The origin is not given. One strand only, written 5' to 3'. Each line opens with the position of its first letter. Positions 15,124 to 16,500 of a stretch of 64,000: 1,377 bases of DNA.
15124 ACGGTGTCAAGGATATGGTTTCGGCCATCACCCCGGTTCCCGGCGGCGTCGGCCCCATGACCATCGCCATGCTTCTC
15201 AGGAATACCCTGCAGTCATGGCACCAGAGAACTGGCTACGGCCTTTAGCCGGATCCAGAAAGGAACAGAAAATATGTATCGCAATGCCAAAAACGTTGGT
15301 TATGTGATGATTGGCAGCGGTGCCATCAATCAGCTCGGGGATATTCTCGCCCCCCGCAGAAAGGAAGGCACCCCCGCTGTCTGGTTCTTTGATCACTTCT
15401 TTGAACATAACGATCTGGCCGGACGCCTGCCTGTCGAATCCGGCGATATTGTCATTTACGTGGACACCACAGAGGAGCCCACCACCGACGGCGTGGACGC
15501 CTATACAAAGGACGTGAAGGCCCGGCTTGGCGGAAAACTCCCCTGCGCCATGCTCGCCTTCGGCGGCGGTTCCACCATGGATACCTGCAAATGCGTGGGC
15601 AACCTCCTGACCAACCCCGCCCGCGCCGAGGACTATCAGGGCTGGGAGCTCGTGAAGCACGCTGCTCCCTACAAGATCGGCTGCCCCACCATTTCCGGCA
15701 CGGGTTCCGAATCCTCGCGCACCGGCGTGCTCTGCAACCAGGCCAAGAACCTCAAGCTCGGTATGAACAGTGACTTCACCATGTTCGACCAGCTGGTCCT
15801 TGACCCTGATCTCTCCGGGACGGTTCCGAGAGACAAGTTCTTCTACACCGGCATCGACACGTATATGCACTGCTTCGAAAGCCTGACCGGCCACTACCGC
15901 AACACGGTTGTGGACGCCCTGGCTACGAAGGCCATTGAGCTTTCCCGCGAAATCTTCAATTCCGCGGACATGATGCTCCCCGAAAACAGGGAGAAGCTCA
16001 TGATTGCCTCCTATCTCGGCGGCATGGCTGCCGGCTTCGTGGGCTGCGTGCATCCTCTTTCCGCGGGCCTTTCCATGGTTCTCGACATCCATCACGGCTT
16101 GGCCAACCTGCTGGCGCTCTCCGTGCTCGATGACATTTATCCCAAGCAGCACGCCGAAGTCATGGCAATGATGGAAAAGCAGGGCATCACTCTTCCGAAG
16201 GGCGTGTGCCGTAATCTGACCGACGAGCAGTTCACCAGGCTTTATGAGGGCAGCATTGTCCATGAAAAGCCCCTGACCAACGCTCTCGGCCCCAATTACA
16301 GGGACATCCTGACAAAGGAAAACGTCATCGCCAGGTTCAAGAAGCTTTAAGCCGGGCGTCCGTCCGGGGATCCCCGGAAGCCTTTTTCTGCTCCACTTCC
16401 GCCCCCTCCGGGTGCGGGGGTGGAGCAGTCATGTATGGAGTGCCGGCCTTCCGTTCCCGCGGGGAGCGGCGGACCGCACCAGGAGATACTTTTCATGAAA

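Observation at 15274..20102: Incomplete Sps/Pse-like sugar-nucleotide cassette with an Fe-ADH-like enzyme and two different cytidylyltransferase homologs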

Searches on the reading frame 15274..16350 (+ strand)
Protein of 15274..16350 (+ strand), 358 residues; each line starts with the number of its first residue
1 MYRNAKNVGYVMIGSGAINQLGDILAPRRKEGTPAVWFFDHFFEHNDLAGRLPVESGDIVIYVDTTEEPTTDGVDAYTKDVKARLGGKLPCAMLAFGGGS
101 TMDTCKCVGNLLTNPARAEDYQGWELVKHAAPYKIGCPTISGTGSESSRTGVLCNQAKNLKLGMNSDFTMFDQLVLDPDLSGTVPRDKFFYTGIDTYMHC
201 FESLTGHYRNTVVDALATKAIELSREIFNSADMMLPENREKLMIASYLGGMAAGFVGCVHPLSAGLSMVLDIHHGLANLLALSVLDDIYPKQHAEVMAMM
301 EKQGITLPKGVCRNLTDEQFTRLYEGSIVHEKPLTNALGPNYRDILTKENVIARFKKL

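Call 3: search_protein_families(library=pfam, proteins=[window:15274-16350:+], max_evalue=0.001)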
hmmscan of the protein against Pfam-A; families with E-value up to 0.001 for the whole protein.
window:15274-16350:+ (358 aa): 2 families
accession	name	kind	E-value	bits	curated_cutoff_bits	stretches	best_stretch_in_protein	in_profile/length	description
PF00465.25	Fe-ADH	-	1.7e-20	73.7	31.3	1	11-178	4-168/168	Iron-containing alcohol dehydrogenase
PF25137.1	ADH_Fe_C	-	1.7e-11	44.6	27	1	191-289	3-105/194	Fe-containing alcohol dehydrogenase family, C-terminal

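Call 4: search_protein_families(library=ncbifam, proteins=[window:15274-16350:+], max_evalue=0.001)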
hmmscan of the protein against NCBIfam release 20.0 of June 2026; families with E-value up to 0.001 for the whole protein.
window:15274-16350:+ (358 aa): 13 families
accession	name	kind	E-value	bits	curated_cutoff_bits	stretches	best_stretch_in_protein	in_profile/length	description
NF041833.1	Fe_ADH_ErcA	equivalog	1.4e-29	103.4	550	1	58-290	60-293/382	alcohol dehydrogenase-like regulatory protein ErcA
NF050025.1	SulfAcetaldRedSarD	equivalog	1.2e-28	100.1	700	1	58-278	60-280/385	sulfoacetaldehyde reductase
NF058672.1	4HyButDHCUPNE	equivalog_domain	7.9e-27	94.4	500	1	56-283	55-285/378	4-hydroxybutyrate dehydrogenase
TIGR02638.1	lactal_redase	equivalog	6.1e-25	87.8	523.15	1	62-285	63-288/379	lactaldehyde reductase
NF007911.0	PRK10624.1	equivalog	7.9e-25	87.6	537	1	61-284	63-286/382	lactaldehyde reductase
NF053866.1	CholDhdGbsBBac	equivalog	2.3e-22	79.1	550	1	92-277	97-289/392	choline dehydrogenase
NF010378.0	PRK13805.1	equivalog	1e-21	76.5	951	1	59-283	515-751/872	bifunctional acetaldehyde-CoA/alcohol dehydrogenase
NF011998.0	PRK15454.1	equivalog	6.1e-19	68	556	1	92-283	109-304/395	ethanolamine utilization ethanol dehydrogenase EutG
TIGR03405.1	Phn_Fe-ADH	equivalog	1.4e-18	66.9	423.7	1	83-283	72-278/355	iron-containing alcohol dehydrogenase PsrA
NF007363.0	PRK09860.1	equivalog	4.7e-16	58.9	581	1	60-284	63-287/383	L-threonine dehydrogenase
TIGR04266.1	NDMA_methanol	equivalog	1.6e-12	47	625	1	47-284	56-298/420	NDMA-dependent methanol dehydrogenase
NF011717.0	PRK15138.1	equivalog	4.2e-06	26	645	1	93-206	89-205/387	alcohol dehydrogenase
NF041822.1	daptide_DH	equivalog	0.00082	18.4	300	0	92-206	57-177/363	daptide-type RiPP biosynthesis dehydogenase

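Call 5: search_solved_structures(query=window:15274-16350:+, max_evalue=0.00001)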
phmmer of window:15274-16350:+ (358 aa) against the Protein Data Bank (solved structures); distinct sequences matched with E-value up to 0.00001: 33.
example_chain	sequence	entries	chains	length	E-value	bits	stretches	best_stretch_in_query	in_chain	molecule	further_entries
5k8c_A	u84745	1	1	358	9.8e-89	301.9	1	2-357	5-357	3-deoxy-alpha-D-manno-octulosonate 8-oxidase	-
3rf7_A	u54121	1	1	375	3.1e-88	300.3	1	2-356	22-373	Iron-containing alcohol dehydrogenase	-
8zwd_B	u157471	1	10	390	5.6e-22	82.4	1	13-280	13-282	NAD(P)-dependent methanol dehydrogenase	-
9ldl_C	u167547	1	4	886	3.6e-16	63.3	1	70-280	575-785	Aldehyde dehydrogenase family protein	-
3zdr_A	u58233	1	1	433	7.2e-16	62.3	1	89-282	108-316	ALCOHOL DEHYDROGENASE DOMAIN OF THE BIFUNCTIONAL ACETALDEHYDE DEHYDROGENASE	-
3owo_A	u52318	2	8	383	1.1e-15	61.6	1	93-283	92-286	Alcohol dehydrogenase 2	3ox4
8zrl_A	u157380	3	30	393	1.6e-15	61.1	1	91-283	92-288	NAD-dependent methanol dehydrogenase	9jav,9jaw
4fr2_A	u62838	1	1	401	1.8e-14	57.7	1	78-287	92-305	1,3-propanediol dehydrogenase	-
3bfj_A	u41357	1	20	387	2.8e-14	57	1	71-283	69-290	1,3-propanediol oxidoreductase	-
1vhd_A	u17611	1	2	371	6.1e-14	55.9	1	92-290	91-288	alcohol dehydrogenase, iron-containing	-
1o2d_A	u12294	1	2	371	6.1e-14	55.9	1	92-290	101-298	Alcohol dehydrogenase, iron-containing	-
6jko_A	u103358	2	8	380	7.6e-14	55.6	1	40-288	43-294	Methanol dehydrogenase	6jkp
7qlg_AAA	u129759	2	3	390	1.2e-13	54.9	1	93-282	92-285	Lactaldehyde reductase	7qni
7qnj_AAA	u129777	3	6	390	1.4e-13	54.8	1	93-282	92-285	Lactaldehyde reductase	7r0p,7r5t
1rrm_A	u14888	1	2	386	1.7e-13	54.4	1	93-282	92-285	Lactaldehyde reductase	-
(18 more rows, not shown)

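Call 10: search_solved_structures(query=window:15274-16350:+, max_evalue=1e-50, show_alignments=1)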
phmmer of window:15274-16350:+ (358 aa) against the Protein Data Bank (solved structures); distinct sequences matched with E-value up to 1e-50: 2.
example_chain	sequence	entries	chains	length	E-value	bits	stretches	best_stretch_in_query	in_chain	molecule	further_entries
5k8c_A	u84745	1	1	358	9.8e-89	301.9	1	2-357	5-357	3-deoxy-alpha-D-manno-octulosonate 8-oxidase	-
3rf7_A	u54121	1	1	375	3.1e-88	300.3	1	2-356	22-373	Iron-containing alcohol dehydrogenase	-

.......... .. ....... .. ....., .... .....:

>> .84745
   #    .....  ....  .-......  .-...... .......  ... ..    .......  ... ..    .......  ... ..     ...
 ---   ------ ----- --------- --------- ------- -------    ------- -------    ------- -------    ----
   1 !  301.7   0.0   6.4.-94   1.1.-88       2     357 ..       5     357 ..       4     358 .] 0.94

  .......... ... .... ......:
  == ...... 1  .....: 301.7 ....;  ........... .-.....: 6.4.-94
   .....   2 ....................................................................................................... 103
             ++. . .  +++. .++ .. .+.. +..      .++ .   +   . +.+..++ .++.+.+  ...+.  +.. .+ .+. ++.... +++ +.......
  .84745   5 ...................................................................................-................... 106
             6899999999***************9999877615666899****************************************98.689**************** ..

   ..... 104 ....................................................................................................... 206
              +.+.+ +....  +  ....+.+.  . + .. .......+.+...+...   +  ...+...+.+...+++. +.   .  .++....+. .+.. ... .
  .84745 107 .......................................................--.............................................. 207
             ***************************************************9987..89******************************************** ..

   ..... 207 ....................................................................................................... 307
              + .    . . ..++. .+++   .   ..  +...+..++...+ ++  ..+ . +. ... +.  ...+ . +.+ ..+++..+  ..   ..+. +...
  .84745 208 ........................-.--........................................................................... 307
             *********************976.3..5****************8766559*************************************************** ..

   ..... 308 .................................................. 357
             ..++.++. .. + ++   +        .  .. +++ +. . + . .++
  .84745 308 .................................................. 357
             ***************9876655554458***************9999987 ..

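Call 13: find_homologous_proteins(query=window:15274-16350:+, max_evalue=1e-30)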
Query window:15274-16350:+ (358 aa): 2341 proteins with E <= 1e-30 among 5826 candidates; the best 120 are listed.
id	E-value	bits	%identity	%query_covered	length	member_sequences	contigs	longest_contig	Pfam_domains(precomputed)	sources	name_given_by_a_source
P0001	1.1e-238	810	98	100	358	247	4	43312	PF25137.1,PF00465.26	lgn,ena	-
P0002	6.4e-196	669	80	100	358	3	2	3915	PF25137.1,PF00465.26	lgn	-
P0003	3.5e-191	654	79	100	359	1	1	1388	PF25137.1,PF00465.26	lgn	-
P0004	5.5e-189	647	76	100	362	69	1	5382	PF25137.1,PF00465.26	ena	-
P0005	1.1e-188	646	77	100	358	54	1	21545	PF25137.1,PF00465.26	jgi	-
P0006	1.4e-188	645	76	100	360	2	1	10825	PF25137.1,PF00465.26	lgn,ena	-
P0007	2.4e-186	638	76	100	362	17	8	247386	PF25137.1,PF00465.26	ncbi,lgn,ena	-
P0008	4.0e-186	637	75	100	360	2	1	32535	PF25137.1,PF00465.26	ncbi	-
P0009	2.8e-185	634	76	100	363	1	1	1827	PF25137.1,PF00465.26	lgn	-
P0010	2.8e-183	628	73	100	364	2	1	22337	PF25137.1,PF00465.26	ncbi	-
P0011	1.7e-182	625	75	100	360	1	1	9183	PF25137.1,PF00465.26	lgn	-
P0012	4.0e-181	621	75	100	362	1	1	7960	PF25137.1,PF00465.26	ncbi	-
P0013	2.8e-180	618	74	100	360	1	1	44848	PF25137.1,PF00465.26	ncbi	-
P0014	1.4e-179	616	74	100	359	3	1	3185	PF25137.1,PF00465.26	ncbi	-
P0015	5.5e-179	614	75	97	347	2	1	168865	PF25137.1,PF00465.26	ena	-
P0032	1.6e-171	589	69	100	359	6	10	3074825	PF25137.1,PF00465.26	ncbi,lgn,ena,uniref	ncbi:iron-containing alcohol dehydrogenase family protein [Desulfovibrio falkowii]|uniref:Iron-conta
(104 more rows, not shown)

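Call 41: search_protein_representatives(protein=window:15274-16350:+)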
Query: 358 residues. Proteins with E-value up to 0.001 (for the whole library): 8534; up to 1e-10: 2762; up to 1e-30: 88. The best 150 are listed.
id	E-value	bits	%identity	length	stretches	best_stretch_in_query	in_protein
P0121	2.4e-154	531.0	53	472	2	118-357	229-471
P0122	4.1e-111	388.8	50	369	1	3-358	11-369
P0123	2.7e-110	386.1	59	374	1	34-317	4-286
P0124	2.4e-103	363.2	69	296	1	92-313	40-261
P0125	2.1e-99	350.2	50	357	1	1-357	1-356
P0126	9.7e-96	338.2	46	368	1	10-356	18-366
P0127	7.6e-95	335.2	46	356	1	2-356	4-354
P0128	7.9e-94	331.9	69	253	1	42-242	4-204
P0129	8.3e-94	331.8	63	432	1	127-357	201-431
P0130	1.3e-93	331.2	45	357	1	4-357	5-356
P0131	2.0e-84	301.0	54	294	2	190-358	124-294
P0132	9.1e-83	295.5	61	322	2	55-242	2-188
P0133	1.5e-82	294.8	45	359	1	1-355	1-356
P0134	4.9e-80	286.5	56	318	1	1-228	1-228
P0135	2.6e-78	280.8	57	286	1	3-225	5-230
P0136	2.3e-72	261.3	41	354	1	6-351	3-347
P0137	6.2e-71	256.6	39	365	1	3-348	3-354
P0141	1.0e-65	239.4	39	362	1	29-350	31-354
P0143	7.2e-65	236.6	40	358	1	13-356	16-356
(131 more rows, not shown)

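Call 42: list_cluster_members(proteins=[P0122, P0125, P0126, P0127, P0130, P0133, P0136, P0137, P0141, P0143])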
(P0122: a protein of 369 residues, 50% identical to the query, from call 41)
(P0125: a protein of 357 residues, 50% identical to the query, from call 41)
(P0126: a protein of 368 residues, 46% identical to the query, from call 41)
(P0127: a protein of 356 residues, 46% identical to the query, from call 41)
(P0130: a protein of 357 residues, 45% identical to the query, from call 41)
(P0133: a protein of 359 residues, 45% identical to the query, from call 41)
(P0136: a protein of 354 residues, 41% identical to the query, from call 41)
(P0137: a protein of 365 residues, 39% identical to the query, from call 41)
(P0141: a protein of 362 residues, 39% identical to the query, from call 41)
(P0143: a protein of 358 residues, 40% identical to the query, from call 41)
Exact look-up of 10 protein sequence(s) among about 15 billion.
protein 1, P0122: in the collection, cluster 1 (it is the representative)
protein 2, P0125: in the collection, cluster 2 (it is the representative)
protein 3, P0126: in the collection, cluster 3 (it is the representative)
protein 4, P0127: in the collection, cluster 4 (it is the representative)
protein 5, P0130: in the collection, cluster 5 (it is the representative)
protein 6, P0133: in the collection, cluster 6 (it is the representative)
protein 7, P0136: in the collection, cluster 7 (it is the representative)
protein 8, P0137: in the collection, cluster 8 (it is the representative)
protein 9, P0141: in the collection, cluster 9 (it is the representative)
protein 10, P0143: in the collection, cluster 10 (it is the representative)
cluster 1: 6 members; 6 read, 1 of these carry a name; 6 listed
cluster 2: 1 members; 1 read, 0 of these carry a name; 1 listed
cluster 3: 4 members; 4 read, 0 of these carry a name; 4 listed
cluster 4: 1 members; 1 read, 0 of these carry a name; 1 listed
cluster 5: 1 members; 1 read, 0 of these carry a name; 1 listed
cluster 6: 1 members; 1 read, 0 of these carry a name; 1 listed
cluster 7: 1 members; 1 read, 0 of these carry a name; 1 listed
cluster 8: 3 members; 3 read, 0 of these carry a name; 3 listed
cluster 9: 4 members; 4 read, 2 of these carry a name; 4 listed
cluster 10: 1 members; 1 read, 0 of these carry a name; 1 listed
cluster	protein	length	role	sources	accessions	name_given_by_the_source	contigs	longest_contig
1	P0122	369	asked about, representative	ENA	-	-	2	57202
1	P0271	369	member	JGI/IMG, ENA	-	3-deoxy-alpha-D-manno-octulosonate 8-oxidase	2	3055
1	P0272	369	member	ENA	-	-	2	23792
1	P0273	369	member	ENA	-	-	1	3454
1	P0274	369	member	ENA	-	-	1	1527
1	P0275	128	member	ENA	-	-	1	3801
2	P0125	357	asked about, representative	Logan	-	-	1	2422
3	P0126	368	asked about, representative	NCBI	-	-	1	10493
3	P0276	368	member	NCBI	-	-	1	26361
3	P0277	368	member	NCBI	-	-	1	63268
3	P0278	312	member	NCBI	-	-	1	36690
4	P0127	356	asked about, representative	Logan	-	-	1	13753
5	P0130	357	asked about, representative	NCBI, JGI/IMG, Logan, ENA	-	-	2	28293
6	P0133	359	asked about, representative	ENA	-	-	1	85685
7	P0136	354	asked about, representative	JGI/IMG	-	-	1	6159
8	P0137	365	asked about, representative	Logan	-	-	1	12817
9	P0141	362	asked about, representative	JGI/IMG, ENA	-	-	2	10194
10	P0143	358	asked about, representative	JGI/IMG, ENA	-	-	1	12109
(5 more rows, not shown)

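Call 43: find_encoding_contigs(protein=P0133, flank=8000, max_places=2)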
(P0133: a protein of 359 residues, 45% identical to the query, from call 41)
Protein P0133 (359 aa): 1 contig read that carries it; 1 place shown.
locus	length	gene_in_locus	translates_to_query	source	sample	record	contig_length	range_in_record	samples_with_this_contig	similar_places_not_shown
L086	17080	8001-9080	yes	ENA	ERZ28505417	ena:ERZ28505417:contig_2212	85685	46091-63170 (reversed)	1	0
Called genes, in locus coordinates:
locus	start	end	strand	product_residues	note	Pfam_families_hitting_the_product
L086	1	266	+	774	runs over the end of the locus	PF03968:LptD_N (faint), PF19838:LptD_2, PF04453:LptD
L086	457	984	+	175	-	PF02357:NusG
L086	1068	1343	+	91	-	PF00216:Bac_DNA_binding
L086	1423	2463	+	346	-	PF13177:DNA_pol3_delta2, PF09115:DNApol3-delta_C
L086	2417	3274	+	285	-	PF04468:PSP1, PF28472:PSP1_3rd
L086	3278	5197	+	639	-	PF00133:tRNA-synt_1, PF01406:tRNA-synt_1e, PF09334:tRNA-synt_1g, PF00133:tRNA-synt_1, PF19303:Anticodon_3 (weak), PF01588:tRNA_bind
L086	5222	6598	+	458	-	PF00905:Transpeptidase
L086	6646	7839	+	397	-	PF00155:Aminotran_1_2 (weak), PF01041:DegT_DnrJ_EryC1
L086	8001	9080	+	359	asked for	PF00465:Fe-ADH, PF25137:ADH_Fe_C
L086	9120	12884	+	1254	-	PF13522:GATase_6 (faint), PF01380:SIS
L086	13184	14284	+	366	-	PF10282:Lactonase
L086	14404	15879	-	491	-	PF02789:Peptidase_M17_N, PF00883:Peptidase_M17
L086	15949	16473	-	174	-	PF00160:Pro_isomerase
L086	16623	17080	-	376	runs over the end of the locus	PF12038:QTMAN_N, PF00534:Glycos_transf_1, PF13692:Glyco_trans_1_4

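Call 44: find_encoding_contigs(protein=P0122, flank=8000, max_places=1)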
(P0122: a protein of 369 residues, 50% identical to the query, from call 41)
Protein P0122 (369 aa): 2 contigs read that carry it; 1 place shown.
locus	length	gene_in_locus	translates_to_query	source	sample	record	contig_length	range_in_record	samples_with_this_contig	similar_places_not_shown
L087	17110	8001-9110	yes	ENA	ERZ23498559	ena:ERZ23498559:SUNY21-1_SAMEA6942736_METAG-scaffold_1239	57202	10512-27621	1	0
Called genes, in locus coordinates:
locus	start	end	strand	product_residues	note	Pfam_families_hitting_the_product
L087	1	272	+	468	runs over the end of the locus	PF00571:CBS (faint), PF00288:GHMP_kinases_N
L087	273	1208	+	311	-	PF01073:3Beta_HSD, PF01370:Epimerase, PF02719:Polysacc_synt_2, PF04321:RmlD_sub_bind, PF16363:GDP_Man_Dehyd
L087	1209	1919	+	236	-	PF02348:CTP_transf_3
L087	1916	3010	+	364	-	PF00155:Aminotran_1_2, PF01041:DegT_DnrJ_EryC1, PF01053:Cys_Met_Meta_PP (weak)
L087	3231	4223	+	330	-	PF00106:adh_short, PF01073:3Beta_HSD, PF01370:Epimerase, PF02719:Polysacc_synt_2, PF04321:RmlD_sub_bind, PF07993:NAD_binding_4 (faint), PF16363:GDP_Man_Dehyd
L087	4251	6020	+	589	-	PF00664:ABC_membrane, PF00005:ABC_tran, PF02463:SMC_N (faint), PF13555:AAA_29 (weak)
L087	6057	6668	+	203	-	PF13580:SIS_2, PF01380:SIS (faint)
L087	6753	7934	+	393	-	PF27908:Lept_O_ant_chp1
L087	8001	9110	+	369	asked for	PF00465:Fe-ADH, PF25137:ADH_Fe_C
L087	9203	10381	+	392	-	PF00266:Aminotran_5, PF01041:DegT_DnrJ_EryC1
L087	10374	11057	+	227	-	PF10111:Glyco_tranf_2_2 (faint), PF13641:Glyco_tranf_2_3, PF00535:Glycos_transf_2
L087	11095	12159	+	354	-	PF03102:NeuB, PF08666:SAF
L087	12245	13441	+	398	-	-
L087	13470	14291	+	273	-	PF05050:Methyltransf_21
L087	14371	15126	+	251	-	PF02348:CTP_transf_3, PF12804:NTP_transf_3 (weak)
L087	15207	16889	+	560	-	PF27859:LIC12162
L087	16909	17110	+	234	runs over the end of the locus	PF01182:Glucosamine_iso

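Call 45: find_encoding_contigs(protein=P0277, flank=8000, max_places=1)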
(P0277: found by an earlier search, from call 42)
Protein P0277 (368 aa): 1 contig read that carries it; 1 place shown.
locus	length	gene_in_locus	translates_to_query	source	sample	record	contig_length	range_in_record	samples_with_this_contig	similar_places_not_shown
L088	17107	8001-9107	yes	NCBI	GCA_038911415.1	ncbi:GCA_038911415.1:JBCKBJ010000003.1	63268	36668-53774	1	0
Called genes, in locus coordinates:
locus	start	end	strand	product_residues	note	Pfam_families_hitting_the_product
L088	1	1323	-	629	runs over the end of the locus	-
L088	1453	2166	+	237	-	PF00535:Glycos_transf_2, PF13641:Glyco_tranf_2_3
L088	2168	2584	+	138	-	PF10066:DUF2304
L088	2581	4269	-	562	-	PF00587:tRNA-synt_2b, PF04073:tRNA_edit, PF03129:HGTP_anticodon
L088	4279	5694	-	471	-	PF00890:FAD_binding_2 (faint), PF01134:GIDA (faint), PF03486:HI0933_like (faint), PF07992:Pyr_redox_2, PF12831:FAD_oxidored (weak), PF13738:Pyr_redox_3 (weak), PF00070:Pyr_redox, PF02852:Pyr_redox_dim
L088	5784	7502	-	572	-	PF00664:ABC_membrane (weak), PF00005:ABC_tran, PF02463:SMC_N (weak)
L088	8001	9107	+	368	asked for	PF00465:Fe-ADH, PF25137:ADH_Fe_C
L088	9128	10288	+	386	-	PF00155:Aminotran_1_2 (faint), PF01041:DegT_DnrJ_EryC1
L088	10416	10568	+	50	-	-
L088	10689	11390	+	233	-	PF13641:Glyco_tranf_2_3, PF00535:Glycos_transf_2, PF10111:Glyco_tranf_2_2 (weak)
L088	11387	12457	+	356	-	PF03102:NeuB, PF08666:SAF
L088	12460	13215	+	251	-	PF02348:CTP_transf_3, PF12804:NTP_transf_3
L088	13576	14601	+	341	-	PF01408:GFO_IDH_MocA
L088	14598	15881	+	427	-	PF01041:DegT_DnrJ_EryC1, PF01212:Beta_elim_lyase (weak)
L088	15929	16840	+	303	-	-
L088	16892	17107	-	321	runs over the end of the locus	PF13480:Acetyltransf_6 (weak)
